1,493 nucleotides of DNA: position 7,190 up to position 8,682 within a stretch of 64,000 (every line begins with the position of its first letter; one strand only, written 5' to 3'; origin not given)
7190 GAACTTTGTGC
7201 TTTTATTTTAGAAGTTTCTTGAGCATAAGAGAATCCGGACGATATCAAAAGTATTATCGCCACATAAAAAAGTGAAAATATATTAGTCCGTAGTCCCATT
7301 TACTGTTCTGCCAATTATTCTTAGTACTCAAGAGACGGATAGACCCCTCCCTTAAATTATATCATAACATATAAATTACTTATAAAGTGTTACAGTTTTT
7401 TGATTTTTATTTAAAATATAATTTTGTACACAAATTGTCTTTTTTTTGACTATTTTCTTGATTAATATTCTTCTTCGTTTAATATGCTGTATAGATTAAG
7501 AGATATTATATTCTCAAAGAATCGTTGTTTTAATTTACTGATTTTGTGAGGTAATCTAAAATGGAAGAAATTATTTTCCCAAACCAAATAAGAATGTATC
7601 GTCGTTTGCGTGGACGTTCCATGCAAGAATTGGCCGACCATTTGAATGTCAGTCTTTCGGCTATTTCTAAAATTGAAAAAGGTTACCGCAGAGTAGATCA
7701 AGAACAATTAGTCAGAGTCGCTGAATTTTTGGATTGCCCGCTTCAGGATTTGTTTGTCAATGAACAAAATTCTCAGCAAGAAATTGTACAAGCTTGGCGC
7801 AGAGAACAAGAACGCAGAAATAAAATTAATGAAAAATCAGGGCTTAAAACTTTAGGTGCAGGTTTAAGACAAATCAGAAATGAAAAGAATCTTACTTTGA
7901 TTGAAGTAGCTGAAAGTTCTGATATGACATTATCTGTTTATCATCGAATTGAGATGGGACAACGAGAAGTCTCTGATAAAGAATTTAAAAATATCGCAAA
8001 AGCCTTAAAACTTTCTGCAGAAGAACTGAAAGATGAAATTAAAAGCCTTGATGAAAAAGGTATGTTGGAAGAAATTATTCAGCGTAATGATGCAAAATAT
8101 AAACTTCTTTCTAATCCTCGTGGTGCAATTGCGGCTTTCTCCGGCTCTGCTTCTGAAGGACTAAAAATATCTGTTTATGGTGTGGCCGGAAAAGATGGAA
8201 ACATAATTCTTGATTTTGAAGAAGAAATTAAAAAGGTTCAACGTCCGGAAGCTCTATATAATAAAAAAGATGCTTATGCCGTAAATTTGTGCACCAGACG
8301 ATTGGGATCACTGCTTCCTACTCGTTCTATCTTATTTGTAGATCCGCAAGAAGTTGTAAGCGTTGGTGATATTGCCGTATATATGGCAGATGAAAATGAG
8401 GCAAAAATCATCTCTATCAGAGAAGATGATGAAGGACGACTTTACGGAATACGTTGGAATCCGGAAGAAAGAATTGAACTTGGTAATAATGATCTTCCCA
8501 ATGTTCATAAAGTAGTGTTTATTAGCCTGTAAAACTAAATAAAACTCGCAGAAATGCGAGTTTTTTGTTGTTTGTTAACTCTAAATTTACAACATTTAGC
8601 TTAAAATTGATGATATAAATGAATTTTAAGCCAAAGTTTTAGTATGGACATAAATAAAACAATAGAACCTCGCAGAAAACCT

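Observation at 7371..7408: Near-identical 38-nt element upstream of two T4SS operons 32 kb apart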

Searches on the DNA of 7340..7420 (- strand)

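Call 66: search_dna_similar(query=window:7340-7420:-, collection=plasmids, mode=distant, max_evalue=0.01, max_rows=10)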
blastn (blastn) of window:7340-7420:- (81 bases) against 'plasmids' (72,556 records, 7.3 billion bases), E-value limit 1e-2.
No match.
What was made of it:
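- On Dispersed repeat or miniature transposable element: No match was found in plasmids (call 66).
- Tried and rejected: There is no BLAST match in plasmids (call 66).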

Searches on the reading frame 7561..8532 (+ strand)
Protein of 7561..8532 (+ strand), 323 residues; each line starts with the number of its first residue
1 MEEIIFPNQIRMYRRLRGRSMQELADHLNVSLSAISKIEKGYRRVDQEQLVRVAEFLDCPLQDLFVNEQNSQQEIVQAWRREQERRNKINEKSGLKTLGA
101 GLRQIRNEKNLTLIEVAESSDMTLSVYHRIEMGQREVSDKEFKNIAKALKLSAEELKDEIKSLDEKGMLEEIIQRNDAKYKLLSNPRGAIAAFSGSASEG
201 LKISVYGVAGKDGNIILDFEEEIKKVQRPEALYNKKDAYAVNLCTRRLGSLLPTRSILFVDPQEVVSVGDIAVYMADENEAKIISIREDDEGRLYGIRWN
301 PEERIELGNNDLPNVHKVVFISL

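Call 6: search_protein_families(library=pfam, proteins=[window:7561-8532:+], max_evalue=0.01)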
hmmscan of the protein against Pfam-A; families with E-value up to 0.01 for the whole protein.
window:7561-8532:+ (323 aa): 8 families
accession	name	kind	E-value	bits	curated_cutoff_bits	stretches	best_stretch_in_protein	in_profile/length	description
PF01381.28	HTH_3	-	1.8e-27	95.6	23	2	10-64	1-55/55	Helix-turn-helix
PF13560.12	HTH_31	-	5.7e-18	65.4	27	2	9-60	5-57/64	Helix-turn-helix domain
PF12844.13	HTH_19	-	5.2e-13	49.1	30.2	2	102-157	4-59/64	Helix-turn-helix domain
PF13443.12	HTH_26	-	1.3e-08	35.4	22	1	10-66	2-59/63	Cro/C1-type HTH DNA-binding domain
PF13413.12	HTH_25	-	1.1e-05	25.6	24.6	0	102-155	2-61/62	Helix-turn-helix domain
PF04545.22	Sigma70_r4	-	1.8e-05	24.6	24.1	1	12-40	15-42/50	Sigma-70, region 4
PF07022.19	Phage_CI_repr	-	0.00027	21.7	22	1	12-69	6-62/65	Bacteriophage CI repressor helix-turn-helix domain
PF13412.12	HTH_24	-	0.004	17.1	21.9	0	20-37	19-36/48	Winged helix-turn-helix DNA-binding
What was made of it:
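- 7561..8532 (+): Dual-HTH XRE-family regulator (323 aa), the candidate binder. Two HTH_3 domains at E 1.8e-27 (call 6).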

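Call 15: find_homologous_proteins(query=window:7561-8532:+, max_evalue=0.00001)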
Query window:7561-8532:+ (323 aa): 1279 proteins with E <= 0.00001 among 4712 candidates; the best 120 are listed.
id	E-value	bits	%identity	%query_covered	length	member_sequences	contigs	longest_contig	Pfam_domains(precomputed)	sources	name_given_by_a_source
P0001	1.6e-203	692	100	100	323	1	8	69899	PF12844.14,PF13413.13,PF01381.29,PF04545.23,PF13560.13,PF13443.13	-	-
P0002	6.8e-195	664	95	100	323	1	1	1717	PF12844.14,PF13413.13,PF01381.29,PF04545.23,PF13560.13,PF13443.13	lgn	-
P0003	1.5e-193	660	95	100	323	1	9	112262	PF12844.14,PF13413.13,PF01381.29,PF04545.23,PF13560.13,PF13443.13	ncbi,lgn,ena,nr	ncbi:MAG: helix-turn-helix domain-containing protein [Alphaproteobacteria bacterium]|nr:helix-turn-h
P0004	2.7e-193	659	94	100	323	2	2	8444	PF12844.14,PF13413.13,PF01381.29,PF13560.13,PF13443.13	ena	-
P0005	1.7e-189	646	93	100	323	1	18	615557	PF12844.14,PF01381.29,PF04545.23,PF13560.13,PF13443.13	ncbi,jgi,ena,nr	ncbi:MAG: helix-turn-helix domain-containing protein [Alphaproteobacteria bacterium]|nr:helix-turn-h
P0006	2.1e-187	639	90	100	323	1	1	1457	PF12844.14,PF13413.13,PF01381.29,PF04545.23,PF13560.13,PF13443.13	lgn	-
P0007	3.8e-187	638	91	100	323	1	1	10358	PF12844.14,PF01381.29,PF04545.23,PF13560.13,PF13443.13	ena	-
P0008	1.6e-186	636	91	100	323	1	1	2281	PF12844.14,PF01381.29,PF04545.23,PF13560.13,PF13443.13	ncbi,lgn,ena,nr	ncbi:MAG: helix-turn-helix domain-containing protein [Alphaproteobacteria bacterium]|nr:helix-turn-h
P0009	1.7e-186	636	90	100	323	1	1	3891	PF12844.14,PF01381.29,PF04545.23,PF13560.13,PF13443.13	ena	-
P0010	2.0e-186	636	91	100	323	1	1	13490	PF12844.14,PF01381.29,PF04545.23,PF13560.13,PF13443.13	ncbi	-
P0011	3.1e-186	636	90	100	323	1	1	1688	PF12844.14,PF13413.13,PF01381.29,PF04545.23,PF13560.13,PF13443.13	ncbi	-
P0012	4.8e-186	635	90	100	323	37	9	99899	PF12844.14,PF01381.29,PF04545.23,PF13560.13,PF13443.13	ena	-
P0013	6.0e-186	635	91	100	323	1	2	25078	PF12844.14,PF01381.29,PF04545.23,PF13560.13,PF13443.13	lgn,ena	-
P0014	6.5e-186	634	91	100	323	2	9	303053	PF12844.14,PF01381.29,PF04545.23,PF13560.13,PF13443.13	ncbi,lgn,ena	-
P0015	1.1e-185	634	90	100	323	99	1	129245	PF12844.14,PF13413.13,PF01381.29,PF04545.23,PF13560.13,PF13443.13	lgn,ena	-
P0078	2.6e-175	600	84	100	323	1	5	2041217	PF12844.14,PF01381.29,PF13560.13,PF13443.13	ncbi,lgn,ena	-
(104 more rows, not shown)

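Call 16: find_encoding_contigs(protein=P0078, flank=10000, max_places=3)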
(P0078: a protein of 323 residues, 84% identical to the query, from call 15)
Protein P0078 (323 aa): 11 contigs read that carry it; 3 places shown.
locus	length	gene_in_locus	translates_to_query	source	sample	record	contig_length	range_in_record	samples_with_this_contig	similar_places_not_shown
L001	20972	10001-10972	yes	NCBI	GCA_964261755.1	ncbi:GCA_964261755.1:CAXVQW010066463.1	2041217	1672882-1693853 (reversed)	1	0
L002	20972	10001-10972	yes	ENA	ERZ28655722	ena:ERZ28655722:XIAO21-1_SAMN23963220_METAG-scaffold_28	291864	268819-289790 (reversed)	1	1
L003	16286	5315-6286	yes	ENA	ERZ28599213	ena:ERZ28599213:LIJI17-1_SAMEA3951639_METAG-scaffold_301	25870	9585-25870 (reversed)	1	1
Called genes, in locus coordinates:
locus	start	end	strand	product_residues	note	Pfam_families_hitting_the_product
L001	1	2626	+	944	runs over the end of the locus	-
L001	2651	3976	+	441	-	-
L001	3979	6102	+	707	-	PF19590:TrbL_3 (faint)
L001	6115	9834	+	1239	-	PF01551:Peptidase_M23, PF21277:T6SS_VgrG3-like_C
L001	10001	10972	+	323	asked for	PF01381:HTH_3, PF12844:HTH_19 (faint), PF13443:HTH_26 (faint), PF13560:HTH_31, PF01381:HTH_3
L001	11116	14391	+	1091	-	-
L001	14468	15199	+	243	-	-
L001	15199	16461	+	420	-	-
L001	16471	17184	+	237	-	-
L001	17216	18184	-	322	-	PF00437:T2SSE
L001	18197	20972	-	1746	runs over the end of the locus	-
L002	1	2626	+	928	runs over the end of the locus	PF04610:TrbL (weak)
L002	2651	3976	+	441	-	-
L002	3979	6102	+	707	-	PF19590:TrbL_3 (faint)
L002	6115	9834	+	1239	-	PF01551:Peptidase_M23, PF21277:T6SS_VgrG3-like_C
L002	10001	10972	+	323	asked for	PF01381:HTH_3, PF12844:HTH_19 (faint), PF13443:HTH_26 (faint), PF13560:HTH_31, PF01381:HTH_3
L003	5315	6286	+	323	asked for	PF01381:HTH_3, PF12844:HTH_19 (faint), PF13443:HTH_26 (faint), PF13560:HTH_31, PF01381:HTH_3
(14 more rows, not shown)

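Call 17: find_encoding_contigs(protein=P0005, flank=10000, max_places=2)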
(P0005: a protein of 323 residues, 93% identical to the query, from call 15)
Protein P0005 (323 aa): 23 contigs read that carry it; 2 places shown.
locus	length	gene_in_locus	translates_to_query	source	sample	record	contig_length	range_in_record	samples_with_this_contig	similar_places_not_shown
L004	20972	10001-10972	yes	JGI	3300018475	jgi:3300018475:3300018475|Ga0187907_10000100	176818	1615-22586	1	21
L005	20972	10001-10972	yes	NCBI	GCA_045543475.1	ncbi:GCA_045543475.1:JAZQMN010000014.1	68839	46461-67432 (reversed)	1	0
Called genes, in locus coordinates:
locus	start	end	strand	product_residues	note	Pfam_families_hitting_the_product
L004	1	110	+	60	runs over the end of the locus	-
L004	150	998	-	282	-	-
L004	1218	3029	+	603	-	-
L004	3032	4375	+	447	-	PF04610:TrbL (faint)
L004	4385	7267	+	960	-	PF01551:Peptidase_M23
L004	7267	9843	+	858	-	-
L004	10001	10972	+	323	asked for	PF01381:HTH_3, PF04545:Sigma70_r4 (faint), PF12844:HTH_19 (weak), PF13443:HTH_26 (faint), PF13560:HTH_31, PF12844:HTH_19 (weak), PF13560:HTH_31, PF01381:HTH_3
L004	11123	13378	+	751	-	-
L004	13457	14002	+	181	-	-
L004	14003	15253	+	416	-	-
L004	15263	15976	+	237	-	-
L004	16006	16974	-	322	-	PF00437:T2SSE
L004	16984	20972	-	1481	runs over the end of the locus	PF12396:DUF3659 (faint), PF21784:Bflower, PF21785:Bflower_2, PF03743:TrbI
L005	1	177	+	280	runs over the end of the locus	-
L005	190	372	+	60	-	-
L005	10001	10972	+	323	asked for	PF01381:HTH_3, PF04545:Sigma70_r4 (faint), PF12844:HTH_19 (weak), PF13443:HTH_26 (faint), PF13560:HTH_31, PF12844:HTH_19 (weak), PF13560:HTH_31, PF01381:HTH_3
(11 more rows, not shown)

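Call 43: search_solved_structures(query=window:7561-8532:+, max_evalue=1, show_alignments=2)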
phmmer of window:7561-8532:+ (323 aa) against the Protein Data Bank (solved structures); distinct sequences matched with E-value up to 1: 22.
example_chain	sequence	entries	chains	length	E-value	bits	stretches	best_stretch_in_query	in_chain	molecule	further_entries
9sf2_A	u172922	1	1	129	3.4e-05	26.4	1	10-115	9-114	Transcriptional regulator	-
5woq_A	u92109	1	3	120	8.7e-05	25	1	8-71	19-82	Transcriptional regulator ClgR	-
3f51_A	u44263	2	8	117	0.00011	24.7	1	95-156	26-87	Clp gene regulator (ClgR)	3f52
2xiu_A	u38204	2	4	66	0.00012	24.6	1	8-66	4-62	CYLR2 | CYLR2 SYNONYM CYTOLYSIN REPRESSOR 2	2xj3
1utx_A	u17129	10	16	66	0.0029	20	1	8-66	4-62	CYLR2 | cytolysin regulator 2 | PUTATIVE TRANSCRIPTION REGULATOR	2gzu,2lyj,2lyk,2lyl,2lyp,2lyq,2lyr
27ae_A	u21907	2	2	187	0.004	19.6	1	98-182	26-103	DNA-binding protein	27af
8tac_A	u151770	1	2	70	0.0057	19.1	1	9-57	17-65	DBP48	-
2b5a_A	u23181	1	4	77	0.015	17.6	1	7-66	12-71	C.BclI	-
5tn0_A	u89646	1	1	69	0.016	17.6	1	8-65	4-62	HTH-type transcriptional regulator SinR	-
3qq6_A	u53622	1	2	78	0.019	17.3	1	8-65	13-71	HTH-type transcriptional regulator sinR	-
8ezt_A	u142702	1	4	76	0.02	17.3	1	7-61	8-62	HipB(Lp)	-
1b0n_A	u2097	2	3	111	0.022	17.2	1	8-70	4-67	PROTEIN (SINR PROTEIN) | HTH-TYPE TRANSCRIPTIONAL REGULATOR SINR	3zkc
3lfp_A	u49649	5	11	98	0.13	14.6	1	30-90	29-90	Csp231I C protein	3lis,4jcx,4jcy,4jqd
1y7y_A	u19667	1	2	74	0.14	14.5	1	6-65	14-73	C.AhdI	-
3kxa_A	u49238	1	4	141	0.15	14.4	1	87-157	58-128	Putative uncharacterized protein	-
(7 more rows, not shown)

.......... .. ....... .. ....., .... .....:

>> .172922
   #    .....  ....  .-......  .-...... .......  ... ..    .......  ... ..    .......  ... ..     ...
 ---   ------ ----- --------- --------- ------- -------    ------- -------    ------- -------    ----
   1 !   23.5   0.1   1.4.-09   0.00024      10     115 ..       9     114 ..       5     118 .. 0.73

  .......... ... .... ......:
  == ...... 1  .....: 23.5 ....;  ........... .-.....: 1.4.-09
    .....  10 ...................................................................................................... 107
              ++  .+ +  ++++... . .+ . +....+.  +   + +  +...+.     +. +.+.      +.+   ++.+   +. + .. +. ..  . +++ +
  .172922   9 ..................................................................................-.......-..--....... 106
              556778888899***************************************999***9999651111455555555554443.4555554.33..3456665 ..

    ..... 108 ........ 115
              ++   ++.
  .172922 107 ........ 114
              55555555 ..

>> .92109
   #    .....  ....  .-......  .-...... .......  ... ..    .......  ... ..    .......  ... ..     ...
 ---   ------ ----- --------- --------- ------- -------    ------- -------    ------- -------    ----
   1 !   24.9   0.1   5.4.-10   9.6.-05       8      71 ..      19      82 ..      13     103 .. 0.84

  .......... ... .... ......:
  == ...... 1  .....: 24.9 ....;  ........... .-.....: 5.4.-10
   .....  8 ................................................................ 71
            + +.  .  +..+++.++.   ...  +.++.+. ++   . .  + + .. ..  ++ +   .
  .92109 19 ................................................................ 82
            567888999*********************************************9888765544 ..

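Call 50: find_related_loci(query=A1, collection=metagenome_contigs, flank=10000)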
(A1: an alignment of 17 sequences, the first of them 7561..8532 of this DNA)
Query A1 (323 aa) in metagenome_contigs; peptide patterns used: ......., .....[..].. (x = any residue, [..] = any of these).
600 stretches matched a pattern (row limit reached: there are more); 251 encode a relative of the query (tblastn E <= 1e-3); the best 80 are kept; 80 distinct loci.
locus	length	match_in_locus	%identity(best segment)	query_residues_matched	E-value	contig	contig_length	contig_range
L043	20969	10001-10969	90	1-323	0e+0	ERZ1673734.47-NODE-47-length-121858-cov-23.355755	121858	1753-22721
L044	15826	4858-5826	90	1-323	0e+0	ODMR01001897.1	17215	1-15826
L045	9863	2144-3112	90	1-323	0e+0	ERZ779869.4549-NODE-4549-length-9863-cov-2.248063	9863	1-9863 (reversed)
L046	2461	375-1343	89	1-323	0e+0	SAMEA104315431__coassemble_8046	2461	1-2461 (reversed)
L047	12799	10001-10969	85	1-323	0e+0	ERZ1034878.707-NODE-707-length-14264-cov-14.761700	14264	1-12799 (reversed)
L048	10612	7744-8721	84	1-323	0e+0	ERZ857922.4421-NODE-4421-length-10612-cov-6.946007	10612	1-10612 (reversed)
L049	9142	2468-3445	84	1-323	0e+0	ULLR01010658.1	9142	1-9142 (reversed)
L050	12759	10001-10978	84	1-323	0e+0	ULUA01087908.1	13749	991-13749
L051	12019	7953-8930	84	1-323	0e+0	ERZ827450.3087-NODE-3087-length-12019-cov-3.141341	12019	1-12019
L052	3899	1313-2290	84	1-323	0e+0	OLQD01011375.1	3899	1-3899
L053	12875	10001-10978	84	1-323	0e+0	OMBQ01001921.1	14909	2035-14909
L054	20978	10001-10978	84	1-323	0e+0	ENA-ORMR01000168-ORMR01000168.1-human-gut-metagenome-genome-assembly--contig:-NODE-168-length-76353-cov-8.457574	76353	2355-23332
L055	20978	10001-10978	84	1-323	0e+0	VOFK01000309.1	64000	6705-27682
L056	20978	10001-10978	84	1-323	0e+0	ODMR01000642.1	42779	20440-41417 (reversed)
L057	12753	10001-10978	84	1-323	0e+0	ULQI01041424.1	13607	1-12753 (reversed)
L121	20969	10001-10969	85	1-323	0e+0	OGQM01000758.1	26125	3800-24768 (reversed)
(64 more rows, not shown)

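Call 55: predict_structure(alignment_id=A1)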
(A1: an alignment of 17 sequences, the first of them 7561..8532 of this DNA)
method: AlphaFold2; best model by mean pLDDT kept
length: 323 residues; sequences in the alignment: 17
mean_pLDDT: 64.3   pTM: 0.36
mean pLDDT of the five models: 64.3, 51.2, 46.8, 45.2, 45.1
residues with pLDDT >= 90: 15; 70-90: 144; 50-70: 65; < 50: 99
segments of 3 or more residues with pLDDT < 50: 1-6, 67-92, 179-208, 219-229, 231-255
pLDDT, mean of each block of 10 residues (from residue 1): 49 78 85 76 66 80 53 42 44 69 85 77 78 80 92 90 80 59 32 30 42 55 40 39 36 50 65 76 81 78 80 74 56
secondary structure, 60 per line:
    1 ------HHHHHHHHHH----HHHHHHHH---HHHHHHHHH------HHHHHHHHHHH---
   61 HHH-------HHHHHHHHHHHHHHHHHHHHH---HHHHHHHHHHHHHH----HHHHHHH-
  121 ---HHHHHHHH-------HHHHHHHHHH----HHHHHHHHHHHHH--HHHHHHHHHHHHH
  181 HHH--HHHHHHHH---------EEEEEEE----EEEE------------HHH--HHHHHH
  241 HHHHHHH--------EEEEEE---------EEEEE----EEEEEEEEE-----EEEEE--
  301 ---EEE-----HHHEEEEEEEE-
elements in order: H7-16 H21-28 H32-40 H47-57 H71-91 H95-108 H113-119 H124-131 H139-148 H153-165 H168-183 H186-193 E203-209 E214-217 H235-247 E256-261 E271-275 E280-288 E294-298 E304-306 E315-322
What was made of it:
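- The regulator model is of low confidence (mean pLDDT 64, call 55). The structural evidence for a CI-like fold is weak (mean pLDDT 64, call 55).
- Tried and rejected: The AlphaFold model has mean pLDDT 64 (call 55).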

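Call 60: fold_search(model_id=the predicted structure, library=pdb)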
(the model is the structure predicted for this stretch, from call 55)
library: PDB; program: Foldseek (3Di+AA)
matches with E <= 10: 1033; with E <= 0.001: 17
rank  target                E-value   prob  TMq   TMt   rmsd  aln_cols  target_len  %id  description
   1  3f51_D                6.0e-05  1.00  0.21  0.69   6.6        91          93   28  Crystal Structure of the clp gene regulator ClgR from Corynebacterium glutamicum (released 2008-11-18)
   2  7jvt_D                6.3e-05  1.00  0.19  0.28  18.1       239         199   17  Crystal structure of a lambda-186 hybrid repressor (released 2021-09-08)
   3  3f51_E                1.1e-04  1.00  0.21  0.67   6.4        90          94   29  Crystal Structure of the clp gene regulator ClgR from Corynebacterium glutamicum (released 2008-11-18)
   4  3f51_F                1.2e-04  1.00  0.21  0.69   6.4        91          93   30  Crystal Structure of the clp gene regulator ClgR from Corynebacterium glutamicum (released 2008-11-18)
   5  3f51_A                1.3e-04  1.00  0.21  0.67   6.6        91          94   30  Crystal Structure of the clp gene regulator ClgR from Corynebacterium glutamicum (released 2008-11-18)
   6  7jvt_C                1.7e-04  1.00  0.18  0.28  18.7       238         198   17  Crystal structure of a lambda-186 hybrid repressor (released 2021-09-08)
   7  3f51_C                2.2e-04  1.00  0.21  0.69   6.9        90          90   29  Crystal Structure of the clp gene regulator ClgR from Corynebacterium glutamicum (released 2008-11-18)
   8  3f52_A                3.5e-04  1.00  0.20  0.78   1.4        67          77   33  Crystal structure of the clp gene regulator ClgR from C. glutamicum (released 2008-11-18)
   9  2b5a_B                4.1e-04  1.00  0.20  0.85   0.9        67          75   22  C.BclI, Control Element of the BclI Restriction-Modification System (released 2006-01-03)
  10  3f51_B                4.8e-04  1.00  0.21  0.67   5.8        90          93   28  Crystal Structure of the clp gene regulator ClgR from Corynebacterium glutamicum (released 2008-11-18)
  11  2b5a_A                5.6e-04  1.00  0.20  0.83   0.9        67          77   22  C.BclI, Control Element of the BclI Restriction-Modification System (released 2006-01-03)
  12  2b5a_C                7.0e-04  1.00  0.21  0.86   0.8        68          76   22  C.BclI, Control Element of the BclI Restriction-Modification System (released 2006-01-03)
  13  5woq_A                7.0e-04  1.00  0.21  0.77   2.4        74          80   23  Crystal structure of an XRE family protein transcriptional regulator from Mycobacterium smegmatis (released 2017-08-16)
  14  5woq_B                7.0e-04  1.00  0.22  0.76   5.4        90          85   21  Crystal structure of an XRE family protein transcriptional regulator from Mycobacterium smegmatis (released 2017-08-16)
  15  5woq_C                7.4e-04  1.00  0.21  0.74   5.4        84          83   21  Crystal structure of an XRE family protein transcriptional regulator from Mycobacterium smegmatis (released 2017-08-16)
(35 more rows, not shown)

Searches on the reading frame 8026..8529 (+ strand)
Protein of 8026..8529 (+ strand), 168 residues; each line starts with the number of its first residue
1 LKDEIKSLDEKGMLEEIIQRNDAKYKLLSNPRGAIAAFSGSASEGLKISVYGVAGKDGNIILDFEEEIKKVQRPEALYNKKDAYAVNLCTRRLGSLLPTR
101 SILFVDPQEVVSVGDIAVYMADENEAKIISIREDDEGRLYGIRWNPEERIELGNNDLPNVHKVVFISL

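Call 44: search_protein_families(library=pfam, proteins=[window:8026-8529:+], max_evalue=1)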
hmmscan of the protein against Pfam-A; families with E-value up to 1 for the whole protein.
seq(168 aa): 2 families
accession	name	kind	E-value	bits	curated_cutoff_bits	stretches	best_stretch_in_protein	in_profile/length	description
PF00717.28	Peptidase_S24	-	0.045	13.9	23.3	1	69-136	20-86/116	Peptidase S24-like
PF07742.17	BTG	-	0.087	13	23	1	83-111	76-104/117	BTG family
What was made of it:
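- The regulator's C-terminal part gives weak S24/lambda-CI-like signals (Pfam E 0.045, call 44; Foldseek hits to lambda repressor, call 60).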
